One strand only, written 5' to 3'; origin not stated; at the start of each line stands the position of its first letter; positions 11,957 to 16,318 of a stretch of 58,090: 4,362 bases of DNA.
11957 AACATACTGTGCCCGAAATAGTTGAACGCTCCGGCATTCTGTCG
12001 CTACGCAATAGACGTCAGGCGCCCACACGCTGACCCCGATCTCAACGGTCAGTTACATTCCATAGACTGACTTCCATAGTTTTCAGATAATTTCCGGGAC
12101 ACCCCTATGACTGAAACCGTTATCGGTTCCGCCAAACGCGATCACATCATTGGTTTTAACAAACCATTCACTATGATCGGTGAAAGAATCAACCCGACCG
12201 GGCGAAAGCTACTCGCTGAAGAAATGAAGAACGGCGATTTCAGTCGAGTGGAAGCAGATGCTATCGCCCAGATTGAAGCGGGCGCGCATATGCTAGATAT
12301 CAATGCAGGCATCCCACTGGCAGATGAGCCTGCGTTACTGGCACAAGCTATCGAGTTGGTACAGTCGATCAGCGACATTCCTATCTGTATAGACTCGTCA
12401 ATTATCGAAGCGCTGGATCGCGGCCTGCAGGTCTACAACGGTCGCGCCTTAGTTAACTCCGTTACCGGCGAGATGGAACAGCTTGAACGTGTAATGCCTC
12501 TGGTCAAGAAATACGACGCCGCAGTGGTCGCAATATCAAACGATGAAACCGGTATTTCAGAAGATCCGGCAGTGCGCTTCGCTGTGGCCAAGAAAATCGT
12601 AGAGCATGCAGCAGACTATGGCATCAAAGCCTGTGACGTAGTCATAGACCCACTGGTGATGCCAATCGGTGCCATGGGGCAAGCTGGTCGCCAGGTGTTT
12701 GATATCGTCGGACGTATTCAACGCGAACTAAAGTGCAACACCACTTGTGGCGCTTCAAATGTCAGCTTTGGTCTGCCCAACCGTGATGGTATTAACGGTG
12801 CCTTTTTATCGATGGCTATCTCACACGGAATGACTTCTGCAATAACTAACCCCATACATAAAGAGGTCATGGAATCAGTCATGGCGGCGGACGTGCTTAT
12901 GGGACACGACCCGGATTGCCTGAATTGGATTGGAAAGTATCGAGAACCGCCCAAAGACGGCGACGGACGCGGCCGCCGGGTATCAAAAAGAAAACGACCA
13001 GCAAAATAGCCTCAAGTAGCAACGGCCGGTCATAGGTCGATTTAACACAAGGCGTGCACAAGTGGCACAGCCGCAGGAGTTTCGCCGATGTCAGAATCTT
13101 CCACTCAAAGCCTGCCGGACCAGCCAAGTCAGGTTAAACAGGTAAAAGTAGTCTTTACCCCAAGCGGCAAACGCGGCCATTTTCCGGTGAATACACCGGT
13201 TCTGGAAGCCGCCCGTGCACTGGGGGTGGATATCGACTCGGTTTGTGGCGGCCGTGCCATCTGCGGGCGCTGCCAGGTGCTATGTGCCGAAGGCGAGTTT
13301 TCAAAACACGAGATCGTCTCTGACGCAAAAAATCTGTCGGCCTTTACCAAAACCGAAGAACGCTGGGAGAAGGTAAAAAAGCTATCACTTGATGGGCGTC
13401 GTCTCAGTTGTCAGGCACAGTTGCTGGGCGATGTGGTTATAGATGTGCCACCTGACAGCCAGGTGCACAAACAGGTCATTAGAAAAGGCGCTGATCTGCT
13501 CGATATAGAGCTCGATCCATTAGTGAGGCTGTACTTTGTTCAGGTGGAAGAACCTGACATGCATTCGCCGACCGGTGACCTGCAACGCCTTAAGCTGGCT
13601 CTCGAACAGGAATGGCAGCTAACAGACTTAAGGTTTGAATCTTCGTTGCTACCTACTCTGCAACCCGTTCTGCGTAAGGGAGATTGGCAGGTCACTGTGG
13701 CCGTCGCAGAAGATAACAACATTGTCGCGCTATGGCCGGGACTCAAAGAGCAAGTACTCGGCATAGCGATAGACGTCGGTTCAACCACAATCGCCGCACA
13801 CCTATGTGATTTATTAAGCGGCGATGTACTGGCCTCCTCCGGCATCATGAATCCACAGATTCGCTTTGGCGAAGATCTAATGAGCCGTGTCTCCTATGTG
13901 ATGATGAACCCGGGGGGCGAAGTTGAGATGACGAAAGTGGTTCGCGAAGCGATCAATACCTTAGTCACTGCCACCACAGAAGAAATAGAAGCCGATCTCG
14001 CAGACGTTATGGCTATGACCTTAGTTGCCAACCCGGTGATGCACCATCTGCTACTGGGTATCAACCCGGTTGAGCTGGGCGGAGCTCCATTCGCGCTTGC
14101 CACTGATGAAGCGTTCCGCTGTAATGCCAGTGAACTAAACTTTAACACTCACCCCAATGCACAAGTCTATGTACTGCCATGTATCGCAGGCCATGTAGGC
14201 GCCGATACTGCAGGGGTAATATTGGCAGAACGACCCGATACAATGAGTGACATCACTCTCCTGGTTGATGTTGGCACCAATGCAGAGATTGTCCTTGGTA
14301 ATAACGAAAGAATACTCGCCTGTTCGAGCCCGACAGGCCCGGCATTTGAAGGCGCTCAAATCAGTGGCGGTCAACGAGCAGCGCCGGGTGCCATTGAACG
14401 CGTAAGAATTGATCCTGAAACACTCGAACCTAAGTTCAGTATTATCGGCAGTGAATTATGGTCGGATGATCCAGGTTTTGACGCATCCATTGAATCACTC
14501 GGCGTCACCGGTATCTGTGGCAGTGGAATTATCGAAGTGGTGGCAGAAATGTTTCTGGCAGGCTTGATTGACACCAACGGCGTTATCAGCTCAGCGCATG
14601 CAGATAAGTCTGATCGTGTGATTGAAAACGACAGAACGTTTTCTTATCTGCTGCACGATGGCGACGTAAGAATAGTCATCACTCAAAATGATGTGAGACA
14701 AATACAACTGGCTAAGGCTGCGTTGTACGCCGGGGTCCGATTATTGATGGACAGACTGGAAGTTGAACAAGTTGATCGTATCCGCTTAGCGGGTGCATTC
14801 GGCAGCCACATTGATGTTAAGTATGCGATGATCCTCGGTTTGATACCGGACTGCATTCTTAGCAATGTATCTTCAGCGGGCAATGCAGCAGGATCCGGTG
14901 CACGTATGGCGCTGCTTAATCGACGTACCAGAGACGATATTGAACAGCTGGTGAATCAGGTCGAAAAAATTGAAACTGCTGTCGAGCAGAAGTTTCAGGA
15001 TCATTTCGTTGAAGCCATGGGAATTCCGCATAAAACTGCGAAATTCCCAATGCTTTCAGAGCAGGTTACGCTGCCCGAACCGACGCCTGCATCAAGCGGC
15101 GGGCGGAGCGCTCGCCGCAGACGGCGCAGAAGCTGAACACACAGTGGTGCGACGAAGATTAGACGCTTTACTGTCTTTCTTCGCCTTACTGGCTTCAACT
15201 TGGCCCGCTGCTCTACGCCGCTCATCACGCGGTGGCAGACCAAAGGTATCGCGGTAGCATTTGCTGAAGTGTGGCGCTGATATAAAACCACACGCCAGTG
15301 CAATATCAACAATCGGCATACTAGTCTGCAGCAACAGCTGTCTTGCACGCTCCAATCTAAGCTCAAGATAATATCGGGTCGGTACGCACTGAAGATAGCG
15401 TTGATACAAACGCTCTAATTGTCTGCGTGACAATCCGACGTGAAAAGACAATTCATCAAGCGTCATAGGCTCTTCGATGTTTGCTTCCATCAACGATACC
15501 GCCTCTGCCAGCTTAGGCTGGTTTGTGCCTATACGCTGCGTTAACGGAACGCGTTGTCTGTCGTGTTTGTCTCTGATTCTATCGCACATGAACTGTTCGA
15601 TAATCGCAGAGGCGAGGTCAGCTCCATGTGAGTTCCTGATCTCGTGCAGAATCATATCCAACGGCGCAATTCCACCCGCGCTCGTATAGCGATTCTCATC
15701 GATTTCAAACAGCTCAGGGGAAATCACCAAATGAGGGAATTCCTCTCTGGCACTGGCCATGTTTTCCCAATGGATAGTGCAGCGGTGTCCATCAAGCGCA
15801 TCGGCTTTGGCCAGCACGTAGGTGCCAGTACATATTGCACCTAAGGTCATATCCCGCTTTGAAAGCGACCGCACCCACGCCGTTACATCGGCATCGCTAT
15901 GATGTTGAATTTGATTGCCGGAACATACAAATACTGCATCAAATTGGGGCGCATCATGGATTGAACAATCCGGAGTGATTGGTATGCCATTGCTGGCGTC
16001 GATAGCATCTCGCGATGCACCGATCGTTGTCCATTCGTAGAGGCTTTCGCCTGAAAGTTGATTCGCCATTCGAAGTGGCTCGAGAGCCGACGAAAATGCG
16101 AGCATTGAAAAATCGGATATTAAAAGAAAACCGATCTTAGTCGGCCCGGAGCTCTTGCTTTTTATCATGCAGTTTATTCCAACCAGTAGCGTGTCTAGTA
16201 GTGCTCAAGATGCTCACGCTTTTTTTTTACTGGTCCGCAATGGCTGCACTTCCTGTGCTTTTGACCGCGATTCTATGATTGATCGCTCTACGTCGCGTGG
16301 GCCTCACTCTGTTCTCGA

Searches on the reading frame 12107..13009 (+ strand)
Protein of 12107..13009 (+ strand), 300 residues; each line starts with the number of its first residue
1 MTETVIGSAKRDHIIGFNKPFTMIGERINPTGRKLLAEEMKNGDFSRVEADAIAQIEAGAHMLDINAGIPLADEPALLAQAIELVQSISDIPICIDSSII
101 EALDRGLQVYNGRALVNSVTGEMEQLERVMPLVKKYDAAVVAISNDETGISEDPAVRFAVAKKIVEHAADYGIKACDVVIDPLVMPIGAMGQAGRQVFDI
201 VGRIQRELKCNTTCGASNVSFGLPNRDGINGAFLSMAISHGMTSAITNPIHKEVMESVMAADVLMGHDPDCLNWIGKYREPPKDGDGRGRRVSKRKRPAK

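Call 3: search_protein_families(library=pfam, proteins=[window:12107-13009:+], max_evalue=0.01)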
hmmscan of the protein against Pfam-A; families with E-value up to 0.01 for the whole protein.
window:12107-13009:+ (300 aa): 3 families
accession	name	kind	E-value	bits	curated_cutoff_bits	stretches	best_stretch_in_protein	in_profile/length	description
PF00809.28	Pterin_bind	-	3.5e-28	99.3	25.5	1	25-248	1-244/244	Pterin binding enzyme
PF03599.22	CdhD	-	6.1e-06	25.7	24.8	1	71-188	78-182/387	CO dehydrogenase/acetyl-CoA synthase delta subunit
PF02007.24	MtrH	-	0.00013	21.7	22.8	1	72-202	73-212/299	Tetrahydromethanopterin S-methyltransferase MtrH subunit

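Call 4: search_protein_families(library=ncbifam, proteins=[window:12107-13009:+], max_evalue=0.01)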
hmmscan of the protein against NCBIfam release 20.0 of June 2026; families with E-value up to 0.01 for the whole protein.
window:12107-13009:+ (300 aa): 6 families
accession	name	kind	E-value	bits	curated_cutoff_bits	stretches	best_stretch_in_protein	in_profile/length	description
NF005719.0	PRK07535.1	domain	1.6e-107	358.6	259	1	21-281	1-261/268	methyltetrahydrofolate:corrinoid/iron-sulfur protein methyltransferase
NF040758.1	CODH_ACS_meth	exception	7.1e-41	140.3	370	1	21-266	4-250/261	carbon monoxide dehydrogenase/acetyl-CoA synthase methytransferase subunit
TIGR02082.1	metH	equivalog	7.7e-40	136.4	1010.85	1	10-258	332-595/1182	methionine synthase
NF007024.0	PRK09490.1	equivalog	2.9e-29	101.5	1497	1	15-258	354-612/1234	methionine synthase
NF002142.0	PRK00979.1-1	subfamily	3.2e-07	29.7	287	1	37-218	39-219/306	tetrahydromethanopterin S-methyltransferase subunit H family protein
TIGR01496.1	DHPS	equivalog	0.00045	19.9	162.6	1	50-182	27-172/258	dihydropteroate synthase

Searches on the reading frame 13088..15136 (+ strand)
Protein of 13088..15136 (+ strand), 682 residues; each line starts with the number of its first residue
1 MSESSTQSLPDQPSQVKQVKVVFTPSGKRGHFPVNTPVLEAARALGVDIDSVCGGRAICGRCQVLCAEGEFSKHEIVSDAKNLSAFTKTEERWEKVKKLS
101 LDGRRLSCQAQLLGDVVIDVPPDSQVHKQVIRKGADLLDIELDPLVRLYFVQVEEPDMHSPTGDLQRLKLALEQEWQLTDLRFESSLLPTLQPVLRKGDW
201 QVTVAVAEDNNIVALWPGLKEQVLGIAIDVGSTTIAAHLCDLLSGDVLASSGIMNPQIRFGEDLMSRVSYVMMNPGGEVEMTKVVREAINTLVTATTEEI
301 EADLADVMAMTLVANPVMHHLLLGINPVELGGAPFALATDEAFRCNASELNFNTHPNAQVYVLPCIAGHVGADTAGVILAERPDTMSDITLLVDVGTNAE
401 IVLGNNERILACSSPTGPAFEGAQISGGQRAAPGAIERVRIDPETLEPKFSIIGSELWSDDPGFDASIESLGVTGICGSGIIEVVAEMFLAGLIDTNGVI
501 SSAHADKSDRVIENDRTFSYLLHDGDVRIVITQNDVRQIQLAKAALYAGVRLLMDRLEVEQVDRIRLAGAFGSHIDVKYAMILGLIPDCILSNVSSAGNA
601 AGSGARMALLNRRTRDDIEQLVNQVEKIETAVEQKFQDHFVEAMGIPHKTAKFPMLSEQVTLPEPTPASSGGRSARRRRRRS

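Call 3: search_protein_families(library=pfam, proteins=[window:13088-15136:+], max_evalue=0.01)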
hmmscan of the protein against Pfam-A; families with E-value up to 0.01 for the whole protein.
window:13088-15136:+ (682 aa): 4 families
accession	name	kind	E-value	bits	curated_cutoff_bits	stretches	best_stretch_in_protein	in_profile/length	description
PF14574.11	RACo_C_ter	-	2.2e-93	312.5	27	1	388-656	1-260/261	C-terminal domain of RACo the ASKHA domain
PF17651.6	Raco_middle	-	2.4e-47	161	26.8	1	224-380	1-157/163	RACo middle region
PF17650.6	RACo_linker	-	5.7e-29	100.2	26.2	1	138-222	4-86/86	RACo linker region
PF00111.32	Fer2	-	1.9e-06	28.1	21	1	24-110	2-74/77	2Fe-2S iron-sulfur cluster binding domain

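Call 4: search_protein_families(library=ncbifam, proteins=[window:13088-15136:+], max_evalue=0.01)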
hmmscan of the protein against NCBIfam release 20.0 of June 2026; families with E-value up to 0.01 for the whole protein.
window:13088-15136:+ (682 aa): 6 families
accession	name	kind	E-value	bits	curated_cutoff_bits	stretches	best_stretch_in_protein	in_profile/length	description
NF040756.1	corr_regen_AcsV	exception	6e-115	385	800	1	20-651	1-629/632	corrinoid activation/regeneration protein AcsV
TIGR04270.1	Rama_corrin_act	subfamily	4e-31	108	500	1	225-646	2-416/534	methylamine methyltransferase corrinoid protein reductive activase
NF058606.1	GlBtMonoRdsGbcB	equivalog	0.00013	21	500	1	13-72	272-330/362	glycine betaine monooxygenase reductase subunit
TIGR01941.1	nqrF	equivalog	0.00022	20.2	295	1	37-121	51-121/405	NADH:ubiquinone reductase (Na(+)-transporting) subunit F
TIGR02007.1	fdx_isc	equivalog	0.00087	19.4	132.1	1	24-123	12-102/110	ISC system 2Fe-2S type ferredoxin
NF040810.1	BenC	equivalog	0.002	17.3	430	1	38-132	23-103/333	benzoate 1,2-dioxygenase electron transfer component BenC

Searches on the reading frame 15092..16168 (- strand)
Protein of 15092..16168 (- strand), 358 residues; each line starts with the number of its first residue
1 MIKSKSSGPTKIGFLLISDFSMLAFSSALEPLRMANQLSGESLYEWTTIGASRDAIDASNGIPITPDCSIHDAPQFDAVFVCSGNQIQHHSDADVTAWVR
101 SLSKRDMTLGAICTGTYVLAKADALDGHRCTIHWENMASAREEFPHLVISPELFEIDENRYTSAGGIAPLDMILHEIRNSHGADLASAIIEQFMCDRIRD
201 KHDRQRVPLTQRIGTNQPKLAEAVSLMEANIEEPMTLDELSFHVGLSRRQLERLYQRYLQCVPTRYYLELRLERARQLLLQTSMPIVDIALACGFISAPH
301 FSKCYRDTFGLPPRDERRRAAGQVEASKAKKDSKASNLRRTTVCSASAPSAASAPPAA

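Call 3: search_protein_families(library=pfam, proteins=[window:15092-16168:-], max_evalue=0.01)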
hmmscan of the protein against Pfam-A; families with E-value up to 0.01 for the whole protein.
window:15092-16168:- (358 aa): 3 families
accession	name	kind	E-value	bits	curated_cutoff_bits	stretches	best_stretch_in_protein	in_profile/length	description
PF12833.13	HTH_18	-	1.2e-22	80.4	33.6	1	243-319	4-80/80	Helix-turn-helix domain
PF01965.30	DJ-1_PfpI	-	5.2e-16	59.3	26.6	1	42-174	26-160/165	DJ-1/PfpI family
PF00165.29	HTH_AraC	-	4.3e-14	52.7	26.6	2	280-316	2-40/42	Bacterial regulatory helix-turn-helix proteins, AraC family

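Call 4: search_protein_families(library=ncbifam, proteins=[window:15092-16168:-], max_evalue=0.01)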
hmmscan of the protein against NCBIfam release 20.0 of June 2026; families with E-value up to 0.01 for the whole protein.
window:15092-16168:- (358 aa): 33 families (the best 25 are shown)
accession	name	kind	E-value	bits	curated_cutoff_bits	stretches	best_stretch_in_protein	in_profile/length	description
NF052371.1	TransRegGbdRPseu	equivalog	3.1e-141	470.7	480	1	7-342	14-349/365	choline metabolism transcriptional regulator GbdR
NF006902.0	PRK09393.1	equivalog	1.4e-43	149.4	425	1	24-321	25-323/327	transcriptional regulator FtrA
NF041686.2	ant_diox_reg_AndR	equivalog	2.4e-16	60.2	350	1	210-316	209-317/321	anthranilate 1,2-dioxygenase regulatory protein AndR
NF010028.0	PRK13503.1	equivalog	3.8e-15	56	288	1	211-322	164-275/278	HTH-type transcriptional activator RhaS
NF007860.0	PRK10572.1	equivalog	2.9e-13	49.3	208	1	181-321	153-286/292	arabinose operon transcriptional regulator AraC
NF047455.1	TF_Staph_AryK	equivalog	4.8e-13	48.3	850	1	214-336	153-275/759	transcriptional regulator AryK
NF033869.1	viru_reg_Rsp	equivalog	2.7e-11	42.6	400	1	171-320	103-249/701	AraC family transcriptional regulator Rsp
NF007584.0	PRK10219.1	equivalog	8e-11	42.3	174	1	223-319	10-106/107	superoxide response transcriptional regulator SoxS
NF012144.2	ramA_TF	equivalog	8e-11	42.3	180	1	224-319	11-106/108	RamA family antibiotic efflux transcriptional regulator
NF047788.1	TransRegPocR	equivalog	8.2e-11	41.7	500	1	198-319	169-290/296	transcriptional regulator PocR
NF007693.0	PRK10371.1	equivalog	4.3e-10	39.3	253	1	224-322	204-302/309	transcriptional regulator MelR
NF040475.1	chlor_reg_RclR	equivalog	1.8e-09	37.4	400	1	217-320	176-279/284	reactive chlorine-specific transcriptional regulator RclR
NF012228.1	RobA_TF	equivalog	1.5e-08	34.4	380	1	224-319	9-104/286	MDR efflux pump AcrAB transcriptional activator RobA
NF007243.0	PRK09685.1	equivalog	2.6e-08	33.7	199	1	216-320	196-302/303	transcriptional regulator FeaR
TIGR01382.1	PfpI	subfamily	3.7e-08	33.1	139.05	1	56-132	41-120/169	DJ-1/PfpI/YhbO family deglycase/protease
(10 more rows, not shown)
